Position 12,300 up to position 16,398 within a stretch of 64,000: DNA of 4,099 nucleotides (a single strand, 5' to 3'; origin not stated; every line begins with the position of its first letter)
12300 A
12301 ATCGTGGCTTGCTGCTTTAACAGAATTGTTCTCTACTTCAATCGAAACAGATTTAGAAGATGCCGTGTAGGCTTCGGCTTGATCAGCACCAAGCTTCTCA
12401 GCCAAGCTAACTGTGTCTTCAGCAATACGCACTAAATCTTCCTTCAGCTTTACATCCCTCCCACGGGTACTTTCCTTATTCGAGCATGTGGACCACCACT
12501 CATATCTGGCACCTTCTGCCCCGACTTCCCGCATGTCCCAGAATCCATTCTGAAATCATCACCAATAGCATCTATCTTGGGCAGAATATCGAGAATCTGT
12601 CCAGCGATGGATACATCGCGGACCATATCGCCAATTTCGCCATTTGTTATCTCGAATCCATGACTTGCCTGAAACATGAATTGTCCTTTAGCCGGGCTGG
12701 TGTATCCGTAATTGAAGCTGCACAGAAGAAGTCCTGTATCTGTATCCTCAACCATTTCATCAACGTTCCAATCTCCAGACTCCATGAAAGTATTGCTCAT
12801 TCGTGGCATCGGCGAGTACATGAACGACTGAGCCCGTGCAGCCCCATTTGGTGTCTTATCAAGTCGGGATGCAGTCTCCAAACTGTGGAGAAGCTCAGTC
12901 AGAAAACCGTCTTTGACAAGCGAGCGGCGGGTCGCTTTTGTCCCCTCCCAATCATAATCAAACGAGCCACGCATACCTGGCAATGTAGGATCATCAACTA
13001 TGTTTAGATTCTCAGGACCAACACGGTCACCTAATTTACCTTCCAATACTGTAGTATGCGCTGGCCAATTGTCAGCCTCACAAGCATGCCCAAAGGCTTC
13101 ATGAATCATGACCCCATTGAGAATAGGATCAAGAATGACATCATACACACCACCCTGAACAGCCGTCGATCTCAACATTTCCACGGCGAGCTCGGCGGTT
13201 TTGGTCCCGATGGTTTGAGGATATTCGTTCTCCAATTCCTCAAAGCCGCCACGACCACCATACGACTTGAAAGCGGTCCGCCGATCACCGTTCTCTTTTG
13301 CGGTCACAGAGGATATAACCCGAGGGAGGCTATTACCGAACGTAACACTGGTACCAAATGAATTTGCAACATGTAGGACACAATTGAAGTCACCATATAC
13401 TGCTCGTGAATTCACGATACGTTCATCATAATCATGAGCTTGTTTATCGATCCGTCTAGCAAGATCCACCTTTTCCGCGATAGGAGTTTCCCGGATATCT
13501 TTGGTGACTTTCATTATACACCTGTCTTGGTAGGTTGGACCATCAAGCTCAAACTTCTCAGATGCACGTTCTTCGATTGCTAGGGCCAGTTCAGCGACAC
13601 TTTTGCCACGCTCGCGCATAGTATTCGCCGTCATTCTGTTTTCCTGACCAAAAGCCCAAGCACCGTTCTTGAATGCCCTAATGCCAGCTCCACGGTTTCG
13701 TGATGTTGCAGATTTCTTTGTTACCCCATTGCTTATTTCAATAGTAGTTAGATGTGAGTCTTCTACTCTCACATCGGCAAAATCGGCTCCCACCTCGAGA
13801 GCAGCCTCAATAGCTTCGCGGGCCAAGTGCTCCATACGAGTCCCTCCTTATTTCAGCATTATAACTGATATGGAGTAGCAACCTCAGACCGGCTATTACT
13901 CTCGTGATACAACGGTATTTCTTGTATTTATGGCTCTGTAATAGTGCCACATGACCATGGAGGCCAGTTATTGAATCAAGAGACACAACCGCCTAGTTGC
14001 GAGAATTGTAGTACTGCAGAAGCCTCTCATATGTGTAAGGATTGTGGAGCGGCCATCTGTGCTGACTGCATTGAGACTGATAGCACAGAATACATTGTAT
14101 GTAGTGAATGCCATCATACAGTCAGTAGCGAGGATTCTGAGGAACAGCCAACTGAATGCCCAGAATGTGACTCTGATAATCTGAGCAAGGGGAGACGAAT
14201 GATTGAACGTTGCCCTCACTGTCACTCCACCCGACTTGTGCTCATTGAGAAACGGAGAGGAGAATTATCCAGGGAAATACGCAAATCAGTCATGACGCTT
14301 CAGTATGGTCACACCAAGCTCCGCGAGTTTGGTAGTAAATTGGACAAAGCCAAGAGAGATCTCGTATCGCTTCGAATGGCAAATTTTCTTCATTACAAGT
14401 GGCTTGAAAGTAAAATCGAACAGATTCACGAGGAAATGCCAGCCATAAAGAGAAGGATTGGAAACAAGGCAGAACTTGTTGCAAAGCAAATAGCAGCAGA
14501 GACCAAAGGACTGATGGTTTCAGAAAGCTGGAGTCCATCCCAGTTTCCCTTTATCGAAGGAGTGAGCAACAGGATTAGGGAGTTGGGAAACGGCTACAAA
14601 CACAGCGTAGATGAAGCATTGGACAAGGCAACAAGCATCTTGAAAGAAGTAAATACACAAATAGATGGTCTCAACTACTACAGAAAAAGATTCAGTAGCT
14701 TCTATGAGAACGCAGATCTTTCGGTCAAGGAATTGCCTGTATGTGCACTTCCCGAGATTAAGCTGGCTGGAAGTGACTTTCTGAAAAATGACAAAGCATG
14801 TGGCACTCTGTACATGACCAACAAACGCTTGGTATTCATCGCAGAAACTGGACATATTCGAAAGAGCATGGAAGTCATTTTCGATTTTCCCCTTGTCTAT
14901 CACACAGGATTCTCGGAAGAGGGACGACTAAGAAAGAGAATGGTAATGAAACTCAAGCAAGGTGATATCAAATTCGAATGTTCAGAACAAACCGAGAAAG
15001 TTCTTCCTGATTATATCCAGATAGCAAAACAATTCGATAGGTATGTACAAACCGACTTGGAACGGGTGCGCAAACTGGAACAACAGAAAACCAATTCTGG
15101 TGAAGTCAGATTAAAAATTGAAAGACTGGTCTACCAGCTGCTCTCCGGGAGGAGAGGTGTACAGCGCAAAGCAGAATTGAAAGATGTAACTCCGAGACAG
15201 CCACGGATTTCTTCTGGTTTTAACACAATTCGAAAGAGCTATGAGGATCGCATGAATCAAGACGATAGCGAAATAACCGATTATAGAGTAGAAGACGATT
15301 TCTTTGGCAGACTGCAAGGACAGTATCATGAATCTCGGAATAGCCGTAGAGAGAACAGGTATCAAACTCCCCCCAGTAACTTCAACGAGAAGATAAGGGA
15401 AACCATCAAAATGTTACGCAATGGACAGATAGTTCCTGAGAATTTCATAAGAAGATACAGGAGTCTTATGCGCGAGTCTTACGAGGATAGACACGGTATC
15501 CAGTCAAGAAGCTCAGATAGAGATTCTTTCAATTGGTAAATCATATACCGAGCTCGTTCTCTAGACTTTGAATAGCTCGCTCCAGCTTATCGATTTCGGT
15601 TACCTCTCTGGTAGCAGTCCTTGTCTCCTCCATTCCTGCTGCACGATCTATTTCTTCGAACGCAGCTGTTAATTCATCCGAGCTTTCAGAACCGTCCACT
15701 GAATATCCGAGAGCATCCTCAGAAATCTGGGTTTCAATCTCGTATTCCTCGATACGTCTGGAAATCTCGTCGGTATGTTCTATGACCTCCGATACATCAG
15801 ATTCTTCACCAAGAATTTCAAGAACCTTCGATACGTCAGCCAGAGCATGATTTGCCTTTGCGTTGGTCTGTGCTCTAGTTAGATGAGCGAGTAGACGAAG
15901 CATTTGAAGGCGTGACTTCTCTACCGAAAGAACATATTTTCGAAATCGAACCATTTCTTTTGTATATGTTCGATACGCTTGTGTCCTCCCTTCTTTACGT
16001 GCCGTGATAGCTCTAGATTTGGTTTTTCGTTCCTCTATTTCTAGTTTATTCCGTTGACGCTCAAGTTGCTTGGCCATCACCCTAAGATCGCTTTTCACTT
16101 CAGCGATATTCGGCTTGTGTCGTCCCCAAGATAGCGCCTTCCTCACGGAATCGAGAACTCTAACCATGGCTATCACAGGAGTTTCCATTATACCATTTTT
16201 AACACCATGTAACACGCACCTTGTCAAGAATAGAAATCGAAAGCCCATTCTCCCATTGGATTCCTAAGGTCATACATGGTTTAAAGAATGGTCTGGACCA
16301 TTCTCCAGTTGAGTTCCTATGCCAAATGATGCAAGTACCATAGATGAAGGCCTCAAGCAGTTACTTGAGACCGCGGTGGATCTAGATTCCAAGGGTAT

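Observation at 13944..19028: Compact ESCRT-I/II/III/Vps4 locus with no ubiquitin or UEV module: candidate ubiquitin-independent ESCRT pathway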

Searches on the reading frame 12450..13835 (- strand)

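Call 4: search_protein_families(library=pfam, proteins=[window:12450-13835:-], max_evalue=0.5)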
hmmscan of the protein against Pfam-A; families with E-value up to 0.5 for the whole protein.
window:12450-13835:- (461 aa): 3 families
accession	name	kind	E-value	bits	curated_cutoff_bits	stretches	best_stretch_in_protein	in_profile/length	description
PF19289.4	PmbA_TldD_3rd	-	3.4e-61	206.7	22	1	229-460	2-220/220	PmbA/TldA metallopeptidase C-terminal domain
PF19290.4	PmbA_TldD_2nd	-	7.4e-14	52.6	20.9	1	113-221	2-109/109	PmbA/TldA metallopeptidase central domain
PF01523.21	PmbA_TldD_1st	-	7.4e-11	42.5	20.9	1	20-83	1-60/65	PmbA/TldA metallopeptidase domain 1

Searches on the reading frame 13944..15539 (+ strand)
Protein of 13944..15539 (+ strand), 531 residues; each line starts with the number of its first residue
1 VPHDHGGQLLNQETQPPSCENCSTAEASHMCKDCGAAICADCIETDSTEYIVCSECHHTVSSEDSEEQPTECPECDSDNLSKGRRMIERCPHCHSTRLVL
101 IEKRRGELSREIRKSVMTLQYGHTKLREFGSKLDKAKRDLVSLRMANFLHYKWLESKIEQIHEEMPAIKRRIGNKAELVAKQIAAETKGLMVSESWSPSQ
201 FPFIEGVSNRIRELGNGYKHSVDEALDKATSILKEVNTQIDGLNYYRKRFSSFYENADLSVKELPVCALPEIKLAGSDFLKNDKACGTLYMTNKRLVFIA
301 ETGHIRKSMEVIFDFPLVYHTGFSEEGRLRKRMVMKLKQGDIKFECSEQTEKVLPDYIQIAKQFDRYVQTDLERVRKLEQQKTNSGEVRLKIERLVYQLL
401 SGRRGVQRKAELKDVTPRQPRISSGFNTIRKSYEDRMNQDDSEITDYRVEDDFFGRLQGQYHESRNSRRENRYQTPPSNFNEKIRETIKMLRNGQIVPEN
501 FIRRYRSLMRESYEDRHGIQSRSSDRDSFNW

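Call 4: search_protein_families(library=pfam, proteins=[window:13944-15539:+], max_evalue=0.5)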
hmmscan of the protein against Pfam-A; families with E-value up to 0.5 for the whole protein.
window:13944-15539:+ (531 aa): 4 families
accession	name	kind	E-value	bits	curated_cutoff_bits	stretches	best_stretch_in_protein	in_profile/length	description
PF16854.11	VPS53_C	-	0.0058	17.6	24.7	0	216-257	33-74/89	Vacuolar protein sorting-associated protein 53 C-terminus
PF11605.14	Vps36_ESCRT-II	-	0.037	14.6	24.1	1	266-315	17-66/92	Vacuolar protein sorting protein 36 Vps36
PF07531.19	TAFH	-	0.17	12.3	27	0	477-505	20-48/90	NHR1 homology to TAF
PF09371.15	Tex_N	-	0.31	11.2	32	1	482-511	16-43/75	Tex-like protein N-terminal domain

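Call 27: find_homologous_proteins(query=window:13944-15539:+)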
Query window:13944-15539:+ (531 aa): 165 proteins with E <= 0.001 among 8000 candidates; the best 120 are listed. Only proteins of 292 to 930 residues were searched: fused or split forms outside these lengths cannot appear, so this answer is no evidence that the protein stands alone or is whole; lengths 'longer' or 'shorter' looks for them.
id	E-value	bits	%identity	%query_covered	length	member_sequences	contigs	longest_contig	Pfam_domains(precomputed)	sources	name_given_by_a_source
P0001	0.0e+0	1187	100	98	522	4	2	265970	-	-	-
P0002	1.2e-264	897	76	98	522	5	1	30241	-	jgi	-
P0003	1.4e-257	874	75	98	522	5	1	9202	-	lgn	-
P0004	1.2e-177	610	52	98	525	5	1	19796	-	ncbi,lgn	-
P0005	4.1e-177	608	52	98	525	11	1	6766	-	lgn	-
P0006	4.6e-177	608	54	96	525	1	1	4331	-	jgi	-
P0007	3.2e-176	605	52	96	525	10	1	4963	-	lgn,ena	-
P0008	4.6e-176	605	54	94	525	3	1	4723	-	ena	-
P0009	7.9e-176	604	52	98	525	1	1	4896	-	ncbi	ncbi:MAG: hypothetical protein ACFFCP_14060 [Promethearchaeota archaeon]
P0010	9.8e-176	604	53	98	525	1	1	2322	-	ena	-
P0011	2.6e-175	602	53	96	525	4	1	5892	-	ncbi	ncbi:MAG: hypothetical protein ACFFFK_05470 [Candidatus Thorarchaeota archaeon]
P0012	4.6e-175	601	52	96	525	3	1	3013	-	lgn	-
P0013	5.2e-174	598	52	96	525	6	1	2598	-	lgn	-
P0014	1.6e-173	596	51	97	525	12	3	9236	-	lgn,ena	-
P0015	1.8e-173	596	51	98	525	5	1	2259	-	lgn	-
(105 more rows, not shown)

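Call 38: search_solved_structures(query=A1, max_evalue=5, show_alignments=3)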
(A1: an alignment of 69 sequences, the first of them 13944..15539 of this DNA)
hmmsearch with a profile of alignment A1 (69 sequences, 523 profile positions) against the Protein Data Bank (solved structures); distinct sequences matched with E-value up to 5: 44.
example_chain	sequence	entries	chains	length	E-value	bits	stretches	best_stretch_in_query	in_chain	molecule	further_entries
1wfk_A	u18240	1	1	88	0.04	15.8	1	18-59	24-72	zinc finger, FYVE domain containing 19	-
4ap4_A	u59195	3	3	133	0.082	14.8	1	22-66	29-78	E3 UBIQUITIN LIGASE RNF4 | E3 UBIQUITIN-PROTEIN LIGASE RNF4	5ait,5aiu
2p22_A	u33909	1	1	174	0.083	14.8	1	431-515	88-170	Suppressor protein STP22 of temperature-sensitive alpha-factor receptor and arginine perme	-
7oqy_Y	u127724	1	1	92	0.098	14.5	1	35-97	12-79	DNA-directed RNA polymerase, subunit M (RpoM-2)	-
8puz_A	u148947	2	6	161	0.13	14.1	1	408-519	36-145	Tropomyosin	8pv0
9ff9_A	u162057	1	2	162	0.14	14.1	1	408-519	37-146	Tropomyosin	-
1j9a_A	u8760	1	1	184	0.18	13.7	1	160-243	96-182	OLIGORIBONUCLEASE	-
2puy_A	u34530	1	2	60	0.19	13.6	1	7-54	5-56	PHD finger protein 21A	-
2f66_A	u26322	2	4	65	0.22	13.4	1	464-515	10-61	Suppressor protein STP22 of temperature-sensitive alpha-factor receptor and arginine perme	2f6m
2yw8_A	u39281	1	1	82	0.32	12.9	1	4-53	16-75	RUN and FYVE domain-containing protein 1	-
4ywl_A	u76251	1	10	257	0.34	12.8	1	41-72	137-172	Cell division control protein 21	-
6o5k_A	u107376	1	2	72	0.35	12.7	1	5-39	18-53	Transcription intermediary factor 1-beta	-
4pof_A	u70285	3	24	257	0.35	12.7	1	41-72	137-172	Cell division control protein 21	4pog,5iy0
4ywm_A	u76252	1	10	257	0.35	12.7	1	41-72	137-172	Cell division control protein 21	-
2xeu_A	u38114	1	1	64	0.39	12.6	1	21-54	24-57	RING FINGER PROTEIN 4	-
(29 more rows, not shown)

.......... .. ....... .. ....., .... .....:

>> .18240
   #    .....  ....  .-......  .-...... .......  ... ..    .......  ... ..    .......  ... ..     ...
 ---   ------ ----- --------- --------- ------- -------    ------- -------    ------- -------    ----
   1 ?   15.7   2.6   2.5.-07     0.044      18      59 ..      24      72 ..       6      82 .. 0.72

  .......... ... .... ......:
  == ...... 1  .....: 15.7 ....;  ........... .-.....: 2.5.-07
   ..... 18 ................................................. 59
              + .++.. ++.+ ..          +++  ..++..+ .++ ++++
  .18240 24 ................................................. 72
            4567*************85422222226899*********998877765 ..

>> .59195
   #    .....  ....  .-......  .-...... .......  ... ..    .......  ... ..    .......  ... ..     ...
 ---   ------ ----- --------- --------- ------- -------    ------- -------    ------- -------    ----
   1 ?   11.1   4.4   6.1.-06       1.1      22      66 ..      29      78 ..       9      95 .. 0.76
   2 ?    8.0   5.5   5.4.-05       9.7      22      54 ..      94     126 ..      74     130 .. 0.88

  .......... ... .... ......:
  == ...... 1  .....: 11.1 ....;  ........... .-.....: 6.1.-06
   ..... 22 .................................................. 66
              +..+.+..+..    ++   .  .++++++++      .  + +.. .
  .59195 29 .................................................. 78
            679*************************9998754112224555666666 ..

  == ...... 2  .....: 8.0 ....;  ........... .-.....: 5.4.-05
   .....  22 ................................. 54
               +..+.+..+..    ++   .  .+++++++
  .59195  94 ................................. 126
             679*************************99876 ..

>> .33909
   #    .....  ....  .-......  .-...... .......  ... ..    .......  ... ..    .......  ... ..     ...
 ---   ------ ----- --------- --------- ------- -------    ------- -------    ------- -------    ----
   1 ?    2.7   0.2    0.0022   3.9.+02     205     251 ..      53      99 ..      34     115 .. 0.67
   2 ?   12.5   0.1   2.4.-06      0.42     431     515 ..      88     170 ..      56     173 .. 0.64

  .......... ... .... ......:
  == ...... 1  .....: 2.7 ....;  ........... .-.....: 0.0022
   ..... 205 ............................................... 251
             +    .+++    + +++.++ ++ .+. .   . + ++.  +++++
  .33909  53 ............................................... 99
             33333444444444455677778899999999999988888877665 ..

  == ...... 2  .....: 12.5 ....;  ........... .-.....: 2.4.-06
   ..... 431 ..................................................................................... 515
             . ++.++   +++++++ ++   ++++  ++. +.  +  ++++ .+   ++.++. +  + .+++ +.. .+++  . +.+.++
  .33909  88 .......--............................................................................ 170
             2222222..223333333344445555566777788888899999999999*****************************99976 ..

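Call 40: search_protein_families(library=pfam, alignment_id=A1, max_evalue=0.1)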
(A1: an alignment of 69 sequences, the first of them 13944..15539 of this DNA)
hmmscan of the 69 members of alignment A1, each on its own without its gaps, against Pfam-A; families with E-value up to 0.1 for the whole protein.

A. member 1, window:13944-15539:+ (531 aa): 2 families
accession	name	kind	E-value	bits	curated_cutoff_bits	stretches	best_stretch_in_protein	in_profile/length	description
PF16854.11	VPS53_C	-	0.0058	17.6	24.7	0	216-257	33-74/89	Vacuolar protein sorting-associated protein 53 C-terminus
PF11605.14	Vps36_ESCRT-II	-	0.037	14.6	24.1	0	266-315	17-66/92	Vacuolar protein sorting protein 36 Vps36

B. families by the number of members that match (of 69 scanned): 52 families (the first 25 are shown)
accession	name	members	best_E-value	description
PF00643.29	zf-B_box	40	1.9e-05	B-box zinc finger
PF14470.12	bPH_3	38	0.0015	Bacterial PH domain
PF12773.13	DZR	30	2.8e-06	Double zinc ribbon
PF02893.26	GRAM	17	0.00069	GRAM domain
PF22586.1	ANCHR-like_BBOX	14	0.0014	ANCHR-like B-box zinc-binding domain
PF09454.15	Vps23_core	10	0.00057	Vps23 core domain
PF08965.17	Aca2_YdiL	10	0.0012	Aca2/YdiL-like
PF11605.14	Vps36_ESCRT-II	9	0.028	Vacuolar protein sorting protein 36 Vps36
PF18551.6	TackOD1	6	0.0094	Thaumarchaeal output domain 1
PF07200.18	Mod_r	5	0.0014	Modifier of rudimentary (Mod(r)) protein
PF04714.18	BCL_N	5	0.018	BCL7, N-terminal conserver region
PF09723.15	Zn_ribbon_8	4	0.0061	Zinc ribbon domain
PF06827.20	zf-FPG_IleRS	4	0.0071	Zinc finger found in FPG and IleRS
PF21098.3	PH-GRAM_MTMR6-like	4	0.04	MTMR6-9, GRAM domain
PF23145.1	Zf_2nd_IFT121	3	0.0082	IFT121, second zinc finger domain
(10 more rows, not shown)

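Call 50: predict_structure(alignment_id=A1)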
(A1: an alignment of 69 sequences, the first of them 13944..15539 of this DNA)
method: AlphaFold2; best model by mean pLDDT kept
length: 531 residues; sequences in the alignment: 69
mean_pLDDT: 81.3   pTM: 0.62
mean pLDDT of the five models: 81.3, 80.7, 78.7, 78.6, 78.4
residues with pLDDT >= 90: 276; 70-90: 136; 50-70: 46; < 50: 73
segments of 3 or more residues with pLDDT < 50: 1-9, 408-466, 527-531
pLDDT, mean of each block of 10 residues (from residue 1): 43 72 93 94 91 90 75 91 91 95 96 97 97 93 73 88 96 98 93 90 96 98 97 95 86 87 85 88 87 92 79 92 78 89 90 89 70 80 92 96 59 46 39 39 36 36 47 64 94 94 95 85 55 34
secondary structure, 60 per line:
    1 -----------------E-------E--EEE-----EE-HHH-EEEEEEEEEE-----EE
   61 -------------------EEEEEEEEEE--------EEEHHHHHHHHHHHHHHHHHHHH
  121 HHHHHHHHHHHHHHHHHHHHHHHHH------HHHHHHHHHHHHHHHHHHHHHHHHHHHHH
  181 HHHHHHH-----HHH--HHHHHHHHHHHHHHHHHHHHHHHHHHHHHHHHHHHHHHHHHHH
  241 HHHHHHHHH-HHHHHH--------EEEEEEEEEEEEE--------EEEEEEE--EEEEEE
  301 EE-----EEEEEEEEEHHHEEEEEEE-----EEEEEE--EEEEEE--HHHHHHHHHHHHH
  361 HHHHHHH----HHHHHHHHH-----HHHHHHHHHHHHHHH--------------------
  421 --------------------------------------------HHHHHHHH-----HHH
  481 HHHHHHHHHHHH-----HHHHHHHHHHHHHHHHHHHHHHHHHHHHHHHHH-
elements in order: E29-31 E44-53 E80-89 E98-100 H101-145 H152-187 H198-249 H251-256 E265-277 E286-292 E295-302 E308-316 E320-326 E332-337 E340-345 H348-367 H372-380 H386-400 H465-472 H478-492 H498-530

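Call 55: search_protein_representatives(alignment_id=A1)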
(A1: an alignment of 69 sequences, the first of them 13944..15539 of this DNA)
Query: 69 sequences, 523 profile positions. Proteins with E-value up to 0.001 (for the whole library): 120; up to 1e-10: 88; up to 1e-30: 50. The best 120 are listed.
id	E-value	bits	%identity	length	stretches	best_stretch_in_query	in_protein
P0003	2.3e-230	782.2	-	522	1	2-523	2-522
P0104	6.1e-230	780.8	-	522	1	1-520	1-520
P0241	1.4e-201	687.3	-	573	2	1-412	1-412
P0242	3.4e-121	422.0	-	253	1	1-253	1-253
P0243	2.4e-116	406.0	-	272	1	253-523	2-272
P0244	1.2e-95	337.6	-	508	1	6-515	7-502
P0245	2.7e-69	250.7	-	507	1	7-476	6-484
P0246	9.5e-68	245.6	-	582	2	6-426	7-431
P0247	8.7e-62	226.0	-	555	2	3-415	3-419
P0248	5.4e-61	223.3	-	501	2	6-401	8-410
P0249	6.4e-61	223.1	-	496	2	4-395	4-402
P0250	3.8e-58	213.9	-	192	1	328-519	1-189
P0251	2.0e-57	211.6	-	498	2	6-399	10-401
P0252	2.8e-56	207.8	-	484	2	8-407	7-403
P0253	1.6e-48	182.2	-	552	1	8-498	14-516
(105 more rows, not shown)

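Call 58: fold_search(model_id=the predicted structure, library=pdb)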
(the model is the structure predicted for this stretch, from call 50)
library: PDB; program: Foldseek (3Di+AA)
matches with E <= 10: 500; with E <= 0.001: 17
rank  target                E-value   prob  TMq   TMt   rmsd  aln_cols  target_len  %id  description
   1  3bji_B                7.1e-05  1.00  0.21  0.29  18.4       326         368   12  Structural Basis of Promiscuous Guanine Nucleotide Exchange by the T-Cell Essential Vav1 (released 2008-07-15)
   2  6l30                  1.0e-04  1.00  0.18  0.18  24.7       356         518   12  Crystal structure of the epithelial cell transforming 2 (ECT2) (released 2020-01-01)
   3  5yqr                  2.8e-04  1.00  0.18  0.32  17.6       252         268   12  Crystal structure of the PH-like domain of Lam6 (released 2018-01-31)
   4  2vrw_B                3.1e-04  1.00  0.21  0.28  18.3       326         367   13  Critical structural role for the PH and C1 domains of the Vav1 exchange factor (released 2008-06-17)
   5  3ky9_A                3.1e-04  1.00  0.20  0.20  18.3       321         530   13  Autoinhibited Vav1 (released 2010-02-23)
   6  1zsq                  4.6e-04  1.00  0.17  0.18   3.6       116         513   16  Crystal Structure of MTMR2 in complex with phosphatidylinositol 3-phosphate (released 2006-01-31)
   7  6nfa                  4.9e-04  1.00  0.21  0.27  18.3       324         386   13  Vav1 inhibited by an allosteric inhibitor: Vav1 inhibitors block GEF activity (released 2019-12-25)
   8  1kz7_A                5.1e-04  1.00  0.18  0.27  21.7       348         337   12  Crystal Structure of the DH/PH Fragment of Murine Dbs in Complex with the Placental Isoform of Human Cdc42 (released 2002-03-20)
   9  7cso_B                5.1e-04  1.00  0.20  0.23  21.4       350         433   10  Structure of Ephexin4 DH-PH-SH3 (released 2021-02-24)
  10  3odw_A                6.9e-04  0.99  0.17  0.25  20.1       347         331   10  Crystal Structure of the Linker-DH/PH domains of p115-RhoGEF (released 2011-01-05)
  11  7csr_C                6.9e-04  1.00  0.19  0.23  21.0       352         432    8  Structure of Ephexin4 R676L (released 2021-02-24)
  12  2dfk_C                7.3e-04  1.00  0.19  0.27  19.3       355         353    8  Crystal structure of the CDC42-Collybistin II complex (released 2006-05-02)
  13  7cso_D                7.3e-04  1.00  0.20  0.23  21.0       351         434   11  Structure of Ephexin4 DH-PH-SH3 (released 2021-02-24)
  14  7csr_A                7.3e-04  1.00  0.20  0.25  21.5       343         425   10  Structure of Ephexin4 R676L (released 2021-02-24)
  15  7cso_A                7.7e-04  1.00  0.20  0.24  21.8       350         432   10  Structure of Ephexin4 DH-PH-SH3 (released 2021-02-24)
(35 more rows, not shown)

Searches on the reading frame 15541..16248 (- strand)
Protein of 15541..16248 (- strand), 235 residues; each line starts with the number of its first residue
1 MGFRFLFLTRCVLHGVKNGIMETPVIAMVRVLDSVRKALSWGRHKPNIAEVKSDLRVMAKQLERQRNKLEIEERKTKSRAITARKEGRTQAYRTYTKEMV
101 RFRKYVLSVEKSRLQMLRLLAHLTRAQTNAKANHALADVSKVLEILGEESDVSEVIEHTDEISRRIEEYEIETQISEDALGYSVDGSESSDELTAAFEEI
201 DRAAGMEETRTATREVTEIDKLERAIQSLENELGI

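Call 4: search_protein_families(library=pfam, proteins=[window:15541-16248:-], max_evalue=0.5)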
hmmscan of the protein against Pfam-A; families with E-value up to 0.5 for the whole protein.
window:15541-16248:- (235 aa): 2 families
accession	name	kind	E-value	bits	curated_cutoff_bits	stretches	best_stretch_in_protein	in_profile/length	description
PF03357.26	Snf7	-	2.3e-09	37.6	27.3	1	52-208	3-157/171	Snf7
PF06825.17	HSBP1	-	0.28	11.5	28.6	0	154-170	24-40/51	Heat shock factor binding protein 1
